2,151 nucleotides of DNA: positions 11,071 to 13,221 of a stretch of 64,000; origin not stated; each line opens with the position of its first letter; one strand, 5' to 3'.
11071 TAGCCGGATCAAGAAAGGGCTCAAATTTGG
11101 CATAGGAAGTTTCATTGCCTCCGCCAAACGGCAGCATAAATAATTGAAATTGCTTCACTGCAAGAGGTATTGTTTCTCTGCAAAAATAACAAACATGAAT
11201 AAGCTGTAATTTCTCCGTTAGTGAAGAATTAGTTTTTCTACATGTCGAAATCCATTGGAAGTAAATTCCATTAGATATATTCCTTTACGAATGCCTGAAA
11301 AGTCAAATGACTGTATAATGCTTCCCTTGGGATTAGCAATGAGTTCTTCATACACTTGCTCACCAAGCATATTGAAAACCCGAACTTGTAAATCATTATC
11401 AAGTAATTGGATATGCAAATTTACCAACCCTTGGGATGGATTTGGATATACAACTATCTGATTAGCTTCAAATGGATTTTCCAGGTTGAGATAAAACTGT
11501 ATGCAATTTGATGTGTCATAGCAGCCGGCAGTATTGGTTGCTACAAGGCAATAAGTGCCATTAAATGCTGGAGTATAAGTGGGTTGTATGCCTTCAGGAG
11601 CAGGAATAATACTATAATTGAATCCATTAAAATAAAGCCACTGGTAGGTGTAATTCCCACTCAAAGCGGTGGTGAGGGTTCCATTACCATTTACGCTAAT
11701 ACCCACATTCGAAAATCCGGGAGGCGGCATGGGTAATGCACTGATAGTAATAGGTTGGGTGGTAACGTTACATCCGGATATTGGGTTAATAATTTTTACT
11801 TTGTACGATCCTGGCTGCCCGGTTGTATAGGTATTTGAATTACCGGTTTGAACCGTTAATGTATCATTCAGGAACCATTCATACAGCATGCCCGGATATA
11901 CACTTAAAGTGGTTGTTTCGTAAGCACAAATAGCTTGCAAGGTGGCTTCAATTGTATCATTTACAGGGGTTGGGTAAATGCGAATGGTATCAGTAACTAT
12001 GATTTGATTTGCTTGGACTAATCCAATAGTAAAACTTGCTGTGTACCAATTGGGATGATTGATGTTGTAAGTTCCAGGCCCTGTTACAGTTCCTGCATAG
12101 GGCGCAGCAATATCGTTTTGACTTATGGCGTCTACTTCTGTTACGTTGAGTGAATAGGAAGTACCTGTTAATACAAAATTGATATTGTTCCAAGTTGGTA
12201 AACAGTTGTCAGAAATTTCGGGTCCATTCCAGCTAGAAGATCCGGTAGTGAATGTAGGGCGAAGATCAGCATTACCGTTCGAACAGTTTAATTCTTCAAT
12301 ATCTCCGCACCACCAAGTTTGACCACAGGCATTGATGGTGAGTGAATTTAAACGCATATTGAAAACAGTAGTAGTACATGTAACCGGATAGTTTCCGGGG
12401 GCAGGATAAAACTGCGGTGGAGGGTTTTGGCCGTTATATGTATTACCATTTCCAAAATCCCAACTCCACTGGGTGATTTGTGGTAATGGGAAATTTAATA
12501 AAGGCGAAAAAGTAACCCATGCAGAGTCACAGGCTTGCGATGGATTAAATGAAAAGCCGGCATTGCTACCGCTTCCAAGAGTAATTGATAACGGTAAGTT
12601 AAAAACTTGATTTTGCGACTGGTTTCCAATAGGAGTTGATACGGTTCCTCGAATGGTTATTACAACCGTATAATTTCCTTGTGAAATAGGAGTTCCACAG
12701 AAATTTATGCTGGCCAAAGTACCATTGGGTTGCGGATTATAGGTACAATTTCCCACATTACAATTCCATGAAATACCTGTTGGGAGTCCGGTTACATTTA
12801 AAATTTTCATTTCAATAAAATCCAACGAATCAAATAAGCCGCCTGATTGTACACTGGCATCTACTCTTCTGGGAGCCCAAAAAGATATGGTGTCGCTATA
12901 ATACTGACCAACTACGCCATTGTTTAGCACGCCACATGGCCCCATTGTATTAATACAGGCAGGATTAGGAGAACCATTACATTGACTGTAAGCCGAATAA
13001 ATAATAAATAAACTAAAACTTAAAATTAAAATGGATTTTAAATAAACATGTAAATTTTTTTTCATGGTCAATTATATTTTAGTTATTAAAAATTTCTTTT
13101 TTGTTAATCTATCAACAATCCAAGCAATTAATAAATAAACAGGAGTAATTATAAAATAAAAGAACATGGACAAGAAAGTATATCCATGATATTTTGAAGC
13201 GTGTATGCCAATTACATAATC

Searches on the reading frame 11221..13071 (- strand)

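Call 100: search_protein_families(library=pfam, proteins=[window:11221-13071:-], max_evalue=0.001)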
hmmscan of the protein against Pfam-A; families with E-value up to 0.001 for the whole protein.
window:11221-13071:- (617 aa): 4 families
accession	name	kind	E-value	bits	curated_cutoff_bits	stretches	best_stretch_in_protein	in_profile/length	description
PF18962.6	Por_Secre_tail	-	9e-13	48.8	27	1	541-615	1-74/75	Secretion system C-terminal sorting domain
PF18911.6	PKD_4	-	6.3e-11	42.6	27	1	179-235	13-69/85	PKD domain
PF00801.26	PKD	-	2.9e-07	30.8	23.5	1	183-233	14-64/80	PKD domain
PF11589.14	DUF3244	-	1.9e-05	25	25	1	549-607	30-87/96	Domain of unknown function (DUF3244)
